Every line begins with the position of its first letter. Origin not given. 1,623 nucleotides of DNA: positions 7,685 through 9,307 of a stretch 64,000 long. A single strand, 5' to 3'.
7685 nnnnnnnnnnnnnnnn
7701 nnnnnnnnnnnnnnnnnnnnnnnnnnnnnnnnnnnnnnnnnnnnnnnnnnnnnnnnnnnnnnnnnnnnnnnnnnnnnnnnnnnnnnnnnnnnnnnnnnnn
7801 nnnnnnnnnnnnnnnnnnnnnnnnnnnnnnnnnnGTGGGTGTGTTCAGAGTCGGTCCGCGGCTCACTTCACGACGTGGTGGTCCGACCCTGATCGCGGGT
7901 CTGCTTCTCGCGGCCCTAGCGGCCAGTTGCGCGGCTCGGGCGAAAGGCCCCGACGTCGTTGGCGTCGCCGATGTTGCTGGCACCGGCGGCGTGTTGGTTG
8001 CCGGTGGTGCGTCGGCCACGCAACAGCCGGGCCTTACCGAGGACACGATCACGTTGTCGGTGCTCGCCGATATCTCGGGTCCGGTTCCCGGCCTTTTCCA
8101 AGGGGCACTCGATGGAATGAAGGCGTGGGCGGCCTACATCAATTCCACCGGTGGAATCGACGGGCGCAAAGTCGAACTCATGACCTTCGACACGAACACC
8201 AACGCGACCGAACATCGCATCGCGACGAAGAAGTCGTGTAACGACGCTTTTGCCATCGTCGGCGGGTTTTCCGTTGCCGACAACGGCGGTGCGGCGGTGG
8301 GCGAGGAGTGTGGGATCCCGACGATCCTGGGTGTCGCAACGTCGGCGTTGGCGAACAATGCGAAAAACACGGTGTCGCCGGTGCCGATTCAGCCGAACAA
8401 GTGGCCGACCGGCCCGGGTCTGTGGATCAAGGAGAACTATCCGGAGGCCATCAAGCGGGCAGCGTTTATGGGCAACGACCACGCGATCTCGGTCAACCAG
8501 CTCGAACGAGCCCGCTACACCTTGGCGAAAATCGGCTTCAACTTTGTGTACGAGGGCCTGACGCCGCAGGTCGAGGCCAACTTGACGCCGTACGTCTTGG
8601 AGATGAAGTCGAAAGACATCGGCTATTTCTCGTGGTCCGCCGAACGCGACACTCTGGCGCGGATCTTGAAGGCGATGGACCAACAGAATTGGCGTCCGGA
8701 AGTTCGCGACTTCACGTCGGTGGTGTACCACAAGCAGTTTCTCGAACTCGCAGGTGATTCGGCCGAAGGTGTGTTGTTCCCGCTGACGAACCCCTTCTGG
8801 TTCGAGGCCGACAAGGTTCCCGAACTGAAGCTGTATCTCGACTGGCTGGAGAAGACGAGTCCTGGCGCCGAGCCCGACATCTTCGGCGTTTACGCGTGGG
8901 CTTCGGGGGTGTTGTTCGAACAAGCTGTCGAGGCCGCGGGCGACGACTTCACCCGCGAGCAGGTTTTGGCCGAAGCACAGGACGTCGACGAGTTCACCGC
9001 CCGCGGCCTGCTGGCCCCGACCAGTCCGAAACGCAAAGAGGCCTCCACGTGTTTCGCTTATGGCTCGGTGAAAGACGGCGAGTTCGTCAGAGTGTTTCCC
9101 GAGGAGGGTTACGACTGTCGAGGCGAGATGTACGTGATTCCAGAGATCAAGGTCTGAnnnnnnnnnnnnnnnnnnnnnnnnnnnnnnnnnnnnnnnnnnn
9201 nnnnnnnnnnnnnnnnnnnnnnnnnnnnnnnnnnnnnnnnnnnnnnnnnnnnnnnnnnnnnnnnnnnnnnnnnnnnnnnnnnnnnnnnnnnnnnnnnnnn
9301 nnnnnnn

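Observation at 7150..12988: Candidate KstR-controlled, Mce4-independent steroid uptake module: lipoprotein plus Liv-type ABC importer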

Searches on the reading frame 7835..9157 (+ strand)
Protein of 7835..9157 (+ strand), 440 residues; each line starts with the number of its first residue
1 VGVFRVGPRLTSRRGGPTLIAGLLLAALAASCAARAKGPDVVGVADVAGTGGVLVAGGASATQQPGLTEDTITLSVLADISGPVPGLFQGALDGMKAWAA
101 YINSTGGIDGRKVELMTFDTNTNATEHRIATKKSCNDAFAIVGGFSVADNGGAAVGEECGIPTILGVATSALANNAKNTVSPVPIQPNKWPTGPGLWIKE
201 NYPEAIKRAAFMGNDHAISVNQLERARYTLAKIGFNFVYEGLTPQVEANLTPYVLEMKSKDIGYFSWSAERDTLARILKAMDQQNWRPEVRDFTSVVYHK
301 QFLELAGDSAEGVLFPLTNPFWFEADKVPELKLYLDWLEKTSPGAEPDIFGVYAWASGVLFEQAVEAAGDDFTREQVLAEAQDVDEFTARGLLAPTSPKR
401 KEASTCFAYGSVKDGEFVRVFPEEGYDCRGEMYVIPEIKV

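Call 7: search_protein_families(library=pfam, proteins=[window:7835-9157:+], max_evalue=0.01)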
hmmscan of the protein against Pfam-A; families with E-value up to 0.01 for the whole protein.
window:7835-9157:+ (440 aa): 1 family
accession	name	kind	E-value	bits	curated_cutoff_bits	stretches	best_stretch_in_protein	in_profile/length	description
PF13458.12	Peripla_BP_6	-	5.8e-42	145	31.7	1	71-415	1-342/343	Periplasmic binding protein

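Call 9: find_homologous_proteins(query=window:7835-9157:+, max_evalue=1e-10)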
Query window:7835-9157:+ (440 aa): 39 proteins with E <= 1e-10 among 8000 candidates.
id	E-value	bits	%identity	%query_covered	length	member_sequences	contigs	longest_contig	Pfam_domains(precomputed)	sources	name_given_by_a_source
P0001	8.5e-295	995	100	100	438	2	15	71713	PF13458.13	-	-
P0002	1.2e-250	850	88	93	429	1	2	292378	PF13458.13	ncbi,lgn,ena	-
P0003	9.1e-131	455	51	87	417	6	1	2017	PF13458.13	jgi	jgi:ABC-type branched-subunit amino acid transport system substrate-binding protein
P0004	3.6e-130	453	51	87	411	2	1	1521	PF13458.13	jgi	jgi:ABC-type branched-subunit amino acid transport system substrate-binding protein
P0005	2.7e-127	443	49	95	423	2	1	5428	PF13458.13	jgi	jgi:ABC-type branched-subunit amino acid transport system substrate-binding protein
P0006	7.2e-71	257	34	95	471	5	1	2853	PF13458.13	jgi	jgi:ABC-type branched-subunit amino acid transport system substrate-binding protein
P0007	9.2e-65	237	35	85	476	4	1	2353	PF13458.13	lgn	-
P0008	2.4e-64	236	36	85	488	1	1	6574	PF13458.13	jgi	jgi:ABC-type branched-subunit amino acid transport system substrate-binding protein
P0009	2.0e-60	223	36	84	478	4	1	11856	PF13458.13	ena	-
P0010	4.8e-60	222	35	85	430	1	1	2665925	PF13458.13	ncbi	-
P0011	3.9e-58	215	34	84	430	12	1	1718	PF13458.13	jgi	jgi:ABC-type branched-subunit amino acid transport system substrate-binding protein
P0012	1.1e-57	214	33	87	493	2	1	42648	PF13458.13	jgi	jgi:ABC-type branched-subunit amino acid transport system substrate-binding protein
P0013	5.1e-57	212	35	85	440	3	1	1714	PF13458.13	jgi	jgi:branched-chain amino acid transport system substrate-binding protein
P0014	1.2e-56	210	34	86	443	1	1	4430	PF13458.13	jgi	jgi:ABC-type branched-subunit amino acid transport system substrate-binding protein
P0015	3.0e-56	209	34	84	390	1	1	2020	PF13458.13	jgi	jgi:ABC-type branched-subunit amino acid transport system substrate-binding protein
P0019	2.6e-54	203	31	85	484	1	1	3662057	PF13458.13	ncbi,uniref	ncbi:ABC transporter substrate-binding protein [Nocardioides sp. CN2-186]|uniref:ABC transporter sub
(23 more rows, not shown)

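Call 11: find_encoding_contigs(protein=P0002, flank=10000, max_places=3)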
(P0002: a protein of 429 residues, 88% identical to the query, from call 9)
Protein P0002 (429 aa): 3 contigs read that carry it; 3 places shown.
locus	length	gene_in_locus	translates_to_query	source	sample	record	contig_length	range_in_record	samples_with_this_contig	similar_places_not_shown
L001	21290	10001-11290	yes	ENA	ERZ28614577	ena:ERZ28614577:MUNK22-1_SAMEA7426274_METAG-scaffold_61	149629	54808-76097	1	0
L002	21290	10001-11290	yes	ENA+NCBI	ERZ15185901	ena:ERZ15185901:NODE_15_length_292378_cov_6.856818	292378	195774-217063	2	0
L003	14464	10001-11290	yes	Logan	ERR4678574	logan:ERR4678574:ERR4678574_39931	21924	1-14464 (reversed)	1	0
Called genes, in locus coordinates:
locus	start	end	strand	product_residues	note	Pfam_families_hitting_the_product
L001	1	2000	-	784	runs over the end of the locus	PF02310:B12-binding, PF04055:Radical_SAM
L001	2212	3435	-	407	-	PF00067:p450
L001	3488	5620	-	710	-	PF08241:Methyltransf_11, PF08242:Methyltransf_12 (weak), PF13649:Methyltransf_25, PF00067:p450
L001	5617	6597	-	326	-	PF19298:KshA_C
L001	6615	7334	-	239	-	PF04299:FMN_bind_2 (weak), PF12900:Pyridox_ox_2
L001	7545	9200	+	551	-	PF05048:NosD (faint), PF22842:Pel9A-like_beta_helix (weak), PF13229:Beta_helix (weak)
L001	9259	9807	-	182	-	PF26580:Mtb12_C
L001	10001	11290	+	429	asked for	PF13458:Peripla_BP_6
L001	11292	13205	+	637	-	PF02653:BPD_transp_2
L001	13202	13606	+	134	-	-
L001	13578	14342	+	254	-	PF00005:ABC_tran, PF13304:AAA_21 (faint), PF12399:BCA_ABC_TP_C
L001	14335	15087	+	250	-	PF00005:ABC_tran, PF13304:AAA_21 (weak)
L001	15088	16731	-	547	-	PF00501:AMP-binding, PF13193:AMP-binding_C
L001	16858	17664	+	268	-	PF00378:ECH_1, PF16113:ECH_2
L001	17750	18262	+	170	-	PF00440:TetR_N, PF17925:TetR_C_20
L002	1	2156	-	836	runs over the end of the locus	PF02310:B12-binding, PF04055:Radical_SAM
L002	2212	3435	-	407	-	PF00067:p450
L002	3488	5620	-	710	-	PF08241:Methyltransf_11, PF08242:Methyltransf_12 (weak), PF13649:Methyltransf_25, PF00067:p450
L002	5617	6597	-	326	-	PF19298:KshA_C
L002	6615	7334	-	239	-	PF04299:FMN_bind_2 (weak), PF12900:Pyridox_ox_2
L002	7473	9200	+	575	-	PF05048:NosD (faint), PF22842:Pel9A-like_beta_helix (weak), PF13229:Beta_helix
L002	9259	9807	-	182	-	PF26580:Mtb12_C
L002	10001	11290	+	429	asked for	PF13458:Peripla_BP_6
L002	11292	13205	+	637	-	PF02653:BPD_transp_2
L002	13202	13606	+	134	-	-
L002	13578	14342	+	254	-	PF00005:ABC_tran, PF13304:AAA_21 (faint), PF12399:BCA_ABC_TP_C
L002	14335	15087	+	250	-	PF00005:ABC_tran, PF13304:AAA_21 (weak)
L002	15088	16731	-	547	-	PF00501:AMP-binding, PF13193:AMP-binding_C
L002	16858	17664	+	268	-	PF00378:ECH_1, PF16113:ECH_2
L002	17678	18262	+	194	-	PF00440:TetR_N, PF17925:TetR_C_20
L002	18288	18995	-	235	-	PF00072:Response_reg, PF00486:Trans_reg_C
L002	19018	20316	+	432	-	PF00535:Glycos_transf_2, PF04138:GtrA_DPMS_TM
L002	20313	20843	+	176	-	PF04138:GtrA_DPMS_TM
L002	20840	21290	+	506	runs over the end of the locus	PF00672:HAMP, PF00512:HisKA, PF02518:HATPase_c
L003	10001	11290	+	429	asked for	PF13458:Peripla_BP_6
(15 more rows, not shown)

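Call 12: find_encoding_contigs(protein=P0005, flank=10000, max_places=3)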
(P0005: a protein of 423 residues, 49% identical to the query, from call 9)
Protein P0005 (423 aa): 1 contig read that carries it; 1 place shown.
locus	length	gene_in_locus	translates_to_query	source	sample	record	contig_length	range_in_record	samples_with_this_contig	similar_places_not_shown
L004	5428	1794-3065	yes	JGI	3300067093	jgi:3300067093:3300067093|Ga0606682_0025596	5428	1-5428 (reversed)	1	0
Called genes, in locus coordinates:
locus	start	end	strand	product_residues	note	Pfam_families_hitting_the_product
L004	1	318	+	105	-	?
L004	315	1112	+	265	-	PF00211:Guanylate_cyc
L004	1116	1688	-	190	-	PF26580:Mtb12_C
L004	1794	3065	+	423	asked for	PF13458:Peripla_BP_6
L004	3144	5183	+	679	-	PF02653:BPD_transp_2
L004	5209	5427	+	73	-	?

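Call 18: find_related_loci(query=A1, collection=genome_contigs, flank=10000)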
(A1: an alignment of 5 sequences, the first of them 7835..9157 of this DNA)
Query A1 (440 aa) in genome_contigs; peptide patterns used: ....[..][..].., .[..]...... (x = any residue, [..] = any of these).
51 stretches matched a pattern; 3 encode a relative of the query (tblastn E <= 1e-3); 3 distinct loci.
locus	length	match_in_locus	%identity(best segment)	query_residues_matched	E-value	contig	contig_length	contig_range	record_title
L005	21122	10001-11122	50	64-438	5e-129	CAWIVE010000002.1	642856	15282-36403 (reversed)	MAG: uncultured Actinomycetes bacterium isolate MFD02840.bin.2.63 genome assembly, contig: contig_35516, whole genome sh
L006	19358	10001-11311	41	10-438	2e-100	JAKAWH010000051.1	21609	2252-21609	MAG: Actinomycetes bacterium isolate YP4.bin48 NODE_3371_length_21609_cov_1.636161, whole genome shotgun sequence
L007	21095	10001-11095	31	62-428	1e-54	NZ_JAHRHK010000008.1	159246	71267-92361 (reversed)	Nocardioides sp. R-C-SC26 scaffold8, whole genome shotgun sequence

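Call 22: find_encoding_contigs(protein=P0010, flank=10000, max_places=2)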
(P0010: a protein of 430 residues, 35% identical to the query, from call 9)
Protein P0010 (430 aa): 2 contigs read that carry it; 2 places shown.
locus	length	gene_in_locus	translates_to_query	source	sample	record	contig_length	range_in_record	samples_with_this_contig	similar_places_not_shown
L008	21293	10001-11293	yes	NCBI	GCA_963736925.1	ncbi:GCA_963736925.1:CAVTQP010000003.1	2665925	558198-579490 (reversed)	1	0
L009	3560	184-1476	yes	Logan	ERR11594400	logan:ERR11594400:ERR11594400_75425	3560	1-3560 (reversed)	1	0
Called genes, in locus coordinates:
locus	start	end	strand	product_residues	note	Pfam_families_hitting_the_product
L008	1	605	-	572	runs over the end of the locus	PF08751:TrwC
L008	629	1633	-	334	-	PF19187:HTH_PafC, PF13280:WYL, PF25583:WCX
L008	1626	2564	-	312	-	PF13280:WYL, PF25583:WCX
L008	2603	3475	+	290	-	PF09678:Caa3_CtaG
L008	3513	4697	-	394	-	PF03706:LPG_synthase_TM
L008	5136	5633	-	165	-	-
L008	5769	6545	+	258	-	PF02353:CMAS, PF13489:Methyltransf_23 (weak), PF13649:Methyltransf_25 (weak)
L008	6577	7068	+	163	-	PF02353:CMAS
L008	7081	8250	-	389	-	PF13205:Big_5 (faint), PF17964:Big_10, PF03734:YkuD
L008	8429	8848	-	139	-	-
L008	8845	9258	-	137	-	PF13384:HTH_23 (weak)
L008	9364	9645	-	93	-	-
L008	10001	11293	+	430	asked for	PF13458:Peripla_BP_6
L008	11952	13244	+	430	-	PF02653:BPD_transp_2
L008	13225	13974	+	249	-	PF00005:ABC_tran, PF13304:AAA_21 (faint), PF12399:BCA_ABC_TP_C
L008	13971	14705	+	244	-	PF00005:ABC_tran, PF02463:SMC_N (faint), PF13304:AAA_21 (faint)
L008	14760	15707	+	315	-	PF00248:Aldo_ket_red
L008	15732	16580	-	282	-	PF00296:Bac_luciferase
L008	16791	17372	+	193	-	PF04264:YceI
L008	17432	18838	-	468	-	PF07992:Pyr_redox_2, PF00070:Pyr_redox, PF02852:Pyr_redox_dim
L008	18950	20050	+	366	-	PF03663:Glyco_hydro_76, PF07221:GlcNAc_2-epim (faint)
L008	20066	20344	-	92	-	-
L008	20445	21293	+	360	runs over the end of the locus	PF00288:GHMP_kinases_N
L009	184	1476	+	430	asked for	PF13458:Peripla_BP_6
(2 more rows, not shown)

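Call 23: find_encoding_contigs(protein=P0019, flank=10000, max_places=2)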
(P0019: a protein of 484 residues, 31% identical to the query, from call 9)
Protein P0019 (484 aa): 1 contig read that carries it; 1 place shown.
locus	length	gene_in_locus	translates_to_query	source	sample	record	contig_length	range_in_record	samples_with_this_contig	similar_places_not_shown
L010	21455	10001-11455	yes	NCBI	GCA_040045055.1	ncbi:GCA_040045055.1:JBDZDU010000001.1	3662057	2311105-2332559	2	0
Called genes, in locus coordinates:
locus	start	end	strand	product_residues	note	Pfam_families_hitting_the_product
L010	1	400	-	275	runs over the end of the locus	-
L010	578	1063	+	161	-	PF02559:CarD_TRCF_RID, PF21095:CarD_C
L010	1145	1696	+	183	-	PF01128:IspD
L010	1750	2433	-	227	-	PF01128:IspD, PF12804:NTP_transf_3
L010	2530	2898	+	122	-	PF00355:Rieske (weak), PF13806:Rieske_2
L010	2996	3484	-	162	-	PF02542:YgbB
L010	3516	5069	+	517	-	PF00174:Oxidored_molyb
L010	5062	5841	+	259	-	PF00106:adh_short, PF01370:Epimerase (faint), PF13561:adh_short_C2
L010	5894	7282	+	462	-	PF01406:tRNA-synt_1e, PF01921:tRNA-synt_1f (faint), PF09334:tRNA-synt_1g, PF09190:DALR_2, PF23493:CysS_C (weak)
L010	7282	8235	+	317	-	PF08032:SpoU_sub_bind, PF00588:SpoU_methylase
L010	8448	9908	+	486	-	PF13458:Peripla_BP_6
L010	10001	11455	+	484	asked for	PF13458:Peripla_BP_6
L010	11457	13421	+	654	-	PF02653:BPD_transp_2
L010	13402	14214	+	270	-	PF00005:ABC_tran, PF13304:AAA_21 (faint), PF12399:BCA_ABC_TP_C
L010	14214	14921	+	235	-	PF00005:ABC_tran, PF13304:AAA_21 (faint)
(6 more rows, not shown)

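Call 24: find_encoding_contigs(protein=P0012, flank=10000, max_places=2)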
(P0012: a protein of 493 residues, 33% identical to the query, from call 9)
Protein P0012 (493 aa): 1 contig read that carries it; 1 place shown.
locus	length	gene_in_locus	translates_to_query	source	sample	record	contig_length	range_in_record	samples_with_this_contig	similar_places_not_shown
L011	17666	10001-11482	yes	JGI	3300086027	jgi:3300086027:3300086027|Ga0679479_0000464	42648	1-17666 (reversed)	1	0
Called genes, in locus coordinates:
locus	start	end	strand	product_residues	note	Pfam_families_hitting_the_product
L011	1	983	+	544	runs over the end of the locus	PF00501:AMP-binding, PF13193:AMP-binding_C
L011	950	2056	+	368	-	PF00478:IMPDH (faint), PF03060:NMO, PF01070:FMN_dh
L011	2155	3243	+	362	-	PF00724:Oxidored_FMN, PF01207:Dus (faint)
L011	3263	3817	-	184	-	PF00440:TetR_N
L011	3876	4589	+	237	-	PF00174:Oxidored_molyb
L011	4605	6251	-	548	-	PF25077:DUF7800, PF09423:PhoD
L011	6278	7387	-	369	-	PF02771:Acyl-CoA_dh_N, PF02770:Acyl-CoA_dh_M, PF00441:Acyl-CoA_dh_1, PF08028:Acyl-CoA_dh_2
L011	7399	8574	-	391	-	PF02771:Acyl-CoA_dh_N, PF02770:Acyl-CoA_dh_M, PF00441:Acyl-CoA_dh_1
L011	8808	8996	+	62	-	PF06902:Fer4_19 (weak), PF13459:Fer4_15, PF13370:Fer4_13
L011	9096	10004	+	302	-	PF00106:adh_short, PF08659:KR, PF13561:adh_short_C2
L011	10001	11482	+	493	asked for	PF13458:Peripla_BP_6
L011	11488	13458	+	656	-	PF02653:BPD_transp_2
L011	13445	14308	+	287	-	PF00005:ABC_tran, PF13304:AAA_21 (faint), PF12399:BCA_ABC_TP_C (weak)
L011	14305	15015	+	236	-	PF00005:ABC_tran, PF13304:AAA_21 (faint)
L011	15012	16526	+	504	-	-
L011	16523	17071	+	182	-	-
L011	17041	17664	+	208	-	?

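Call 27: search_protein_families(library=pfam, proteins=[L006:17918-18937:-, L006:16249-16677:+, L006:13927-15072:+, L006:9198-9635:-, L006:6315-7649:-, L006:1565-4654:+, L007:17247-18434:-, L007:18537-19259:+, L007:19604-20473:-, L007:20610-21095:+], max_evalue=0.001)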
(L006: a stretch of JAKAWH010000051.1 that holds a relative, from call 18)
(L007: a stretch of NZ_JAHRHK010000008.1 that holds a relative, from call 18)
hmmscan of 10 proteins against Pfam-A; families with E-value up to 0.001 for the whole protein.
L006:17918-18937:- (339 aa): 1 family
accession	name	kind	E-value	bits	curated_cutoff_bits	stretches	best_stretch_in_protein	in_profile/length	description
PF01263.26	Aldose_epim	-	1.3e-39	136.9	27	1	43-327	13-295/299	Aldose 1-epimerase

L006:16249-16677:+ (142 aa): 1 family
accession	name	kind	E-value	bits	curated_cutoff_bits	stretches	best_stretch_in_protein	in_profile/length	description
PF13683.12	rve_3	-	7.7e-15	54.8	26.5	1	45-107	5-67/67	Integrase core domain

L006:13927-15072:+ (381 aa): 0 families

L006:9198-9635:- (145 aa): 2 families
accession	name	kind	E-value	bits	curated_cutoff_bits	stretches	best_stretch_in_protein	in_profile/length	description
PF01230.28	HIT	-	4.1e-27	95.1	21.5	1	43-139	2-97/98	HIT domain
PF11969.13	DcpS_C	-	1.6e-22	80.6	24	1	34-136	1-101/114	Scavenger mRNA decapping enzyme C-term binding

L006:6315-7649:- (444 aa): 3 families
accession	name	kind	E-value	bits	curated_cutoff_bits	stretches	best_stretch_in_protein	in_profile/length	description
PF01595.25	CNNM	-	1.1e-32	113.6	28.4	1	25-201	2-181/181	Cyclin M transmembrane N-terminal domain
PF03471.22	CorC_HlyC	-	4.5e-21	75.1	27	1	355-426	5-78/81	Transporter associated domain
PF00571.33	CBS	-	2.3e-15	57.1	24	2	216-273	1-55/57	CBS domain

L006:1565-4654:+ (1029 aa): 3 families
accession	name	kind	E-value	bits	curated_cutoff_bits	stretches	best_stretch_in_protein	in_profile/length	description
PF17831.6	PDH_E1_M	-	8.6e-91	303.8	23.2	1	606-828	8-229/229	Pyruvate dehydrogenase E1 component middle domain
PF22613.1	Transketolase_C_1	-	2e-15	57.4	27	1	864-987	11-113/113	Transketolase-like TK C-terminal domain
PF00456.26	Transketolase_N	-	2.1e-10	40.5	22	1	321-420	116-216/334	Transketolase, thiamine diphosphate binding domain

L007:17247-18434:- (395 aa): 2 families
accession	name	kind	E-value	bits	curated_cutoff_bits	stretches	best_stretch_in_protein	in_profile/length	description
PF13224.11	DUF4032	-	1.7e-61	207.3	23.8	1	229-390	2-163/163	Domain of unknown function (DUF4032)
PF06293.20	Kdo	-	5.7e-06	26.4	21.3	1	66-172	57-167/207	Lipopolysaccharide kinase (Kdo/WaaP) family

L007:18537-19259:+ (240 aa): 4 families
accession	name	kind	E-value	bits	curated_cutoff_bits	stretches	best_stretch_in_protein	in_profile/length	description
PF13561.12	adh_short_C2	-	1.3e-51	175.9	27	1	11-240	1-236/236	Enoyl-(Acyl carrier protein) reductase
PF00106.31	adh_short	-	2.5e-46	158.1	26.6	1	5-183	1-190/195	short chain dehydrogenase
PF23441.1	SDR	-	9.3e-13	48.6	27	1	42-181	61-200/258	SDR-like rossmann domain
PF08659.16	KR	-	6.9e-10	39.6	22.6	1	44-152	55-159/180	KR domain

L007:19604-20473:- (289 aa): 2 families
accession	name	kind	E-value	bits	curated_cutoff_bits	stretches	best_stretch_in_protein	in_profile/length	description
PF08543.17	Phos_pyr_kin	-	4.2e-16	59.5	27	1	97-264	74-240/246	Phosphomethylpyrimidine kinase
PF00294.29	PfkB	-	5.4e-07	29.7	25.8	1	139-245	179-279/302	pfkB family carbohydrate kinase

L007:20610-21095:+ (162 aa): 4 families
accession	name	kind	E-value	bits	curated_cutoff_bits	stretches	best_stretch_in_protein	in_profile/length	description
PF00732.25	GMC_oxred_N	-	4e-16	59.9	23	1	15-159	2-77/218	GMC oxidoreductase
PF01266.30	DAO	-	1.5e-05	25.2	27.9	1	15-80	1-69/353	FAD dependent oxidoreductase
PF00890.30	FAD_binding_2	-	0.0003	20.5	20.4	1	15-47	1-33/414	FAD binding domain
PF13450.12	NAD_binding_8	-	0.00058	20.5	21.9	0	18-45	1-28/68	NAD(P)-binding Rossmann-like domain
